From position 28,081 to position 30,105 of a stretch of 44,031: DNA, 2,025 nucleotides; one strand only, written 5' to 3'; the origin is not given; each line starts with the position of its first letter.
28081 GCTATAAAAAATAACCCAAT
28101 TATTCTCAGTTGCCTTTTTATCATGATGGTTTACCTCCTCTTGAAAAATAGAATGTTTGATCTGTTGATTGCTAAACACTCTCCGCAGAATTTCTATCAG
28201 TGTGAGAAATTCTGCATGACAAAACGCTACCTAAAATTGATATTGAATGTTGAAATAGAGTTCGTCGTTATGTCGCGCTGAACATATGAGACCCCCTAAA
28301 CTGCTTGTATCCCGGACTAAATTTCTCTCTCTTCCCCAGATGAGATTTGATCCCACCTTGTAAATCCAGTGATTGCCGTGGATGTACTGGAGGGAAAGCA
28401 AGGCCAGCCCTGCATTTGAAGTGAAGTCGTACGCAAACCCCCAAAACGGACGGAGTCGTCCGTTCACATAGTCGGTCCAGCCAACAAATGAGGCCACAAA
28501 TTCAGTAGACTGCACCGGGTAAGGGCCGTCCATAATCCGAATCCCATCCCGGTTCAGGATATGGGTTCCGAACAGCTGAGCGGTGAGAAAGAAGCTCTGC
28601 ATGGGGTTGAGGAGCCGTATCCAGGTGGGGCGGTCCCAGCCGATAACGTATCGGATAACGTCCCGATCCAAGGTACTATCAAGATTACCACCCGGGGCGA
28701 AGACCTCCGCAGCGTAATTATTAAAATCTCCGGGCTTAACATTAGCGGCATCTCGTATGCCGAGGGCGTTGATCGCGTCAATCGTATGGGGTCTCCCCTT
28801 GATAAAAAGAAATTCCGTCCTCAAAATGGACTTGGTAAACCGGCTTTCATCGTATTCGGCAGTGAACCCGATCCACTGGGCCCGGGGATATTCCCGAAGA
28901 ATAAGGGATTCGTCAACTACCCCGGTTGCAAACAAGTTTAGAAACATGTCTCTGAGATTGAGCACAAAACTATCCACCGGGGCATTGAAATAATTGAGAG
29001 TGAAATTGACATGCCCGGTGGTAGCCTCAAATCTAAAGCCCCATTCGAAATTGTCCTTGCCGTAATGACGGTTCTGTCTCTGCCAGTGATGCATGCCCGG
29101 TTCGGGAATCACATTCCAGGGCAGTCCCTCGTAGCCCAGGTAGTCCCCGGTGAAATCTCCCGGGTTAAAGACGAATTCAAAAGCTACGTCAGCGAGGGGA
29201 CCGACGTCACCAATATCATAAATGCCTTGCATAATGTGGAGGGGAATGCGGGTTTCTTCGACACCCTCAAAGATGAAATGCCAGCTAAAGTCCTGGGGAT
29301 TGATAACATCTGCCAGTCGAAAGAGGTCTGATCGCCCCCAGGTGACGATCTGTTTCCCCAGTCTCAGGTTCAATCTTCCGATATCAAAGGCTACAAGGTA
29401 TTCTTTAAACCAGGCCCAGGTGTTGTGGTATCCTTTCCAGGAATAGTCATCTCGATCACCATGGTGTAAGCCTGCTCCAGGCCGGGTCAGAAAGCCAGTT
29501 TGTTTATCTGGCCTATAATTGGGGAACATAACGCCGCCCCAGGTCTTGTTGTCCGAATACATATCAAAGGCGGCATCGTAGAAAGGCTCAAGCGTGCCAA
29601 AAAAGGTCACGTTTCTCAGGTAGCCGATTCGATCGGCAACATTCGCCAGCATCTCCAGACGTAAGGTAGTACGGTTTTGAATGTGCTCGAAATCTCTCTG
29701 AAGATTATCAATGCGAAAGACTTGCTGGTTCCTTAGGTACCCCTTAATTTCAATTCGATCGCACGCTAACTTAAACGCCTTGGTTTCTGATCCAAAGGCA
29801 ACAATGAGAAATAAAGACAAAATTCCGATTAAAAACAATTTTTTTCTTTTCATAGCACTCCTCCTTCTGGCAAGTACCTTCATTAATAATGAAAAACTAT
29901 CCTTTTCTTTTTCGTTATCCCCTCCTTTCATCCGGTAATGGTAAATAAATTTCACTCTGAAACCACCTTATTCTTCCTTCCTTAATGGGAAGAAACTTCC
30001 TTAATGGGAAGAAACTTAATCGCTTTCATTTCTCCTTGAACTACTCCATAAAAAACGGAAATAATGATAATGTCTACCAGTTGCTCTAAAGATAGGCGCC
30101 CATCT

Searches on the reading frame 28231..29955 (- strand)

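Call 14: search_protein_families(library=ncbifam, proteins=[window:28231-29955:-], max_evalue=0.00001)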
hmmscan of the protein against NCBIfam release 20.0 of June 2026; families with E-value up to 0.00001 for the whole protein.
window:28231-29955:- (574 aa): 0 families

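Call 60: search_protein_families(library=pfam, proteins=[window:28231-29955:-], max_evalue=0.001)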
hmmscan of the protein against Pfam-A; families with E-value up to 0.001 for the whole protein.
window:28231-29955:- (574 aa): 1 family
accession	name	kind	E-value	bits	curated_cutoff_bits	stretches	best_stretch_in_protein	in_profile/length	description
PF06980.17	DUF1302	-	1.5e-12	47.7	23.2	1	107-574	94-541/541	Protein of unknown function (DUF1302)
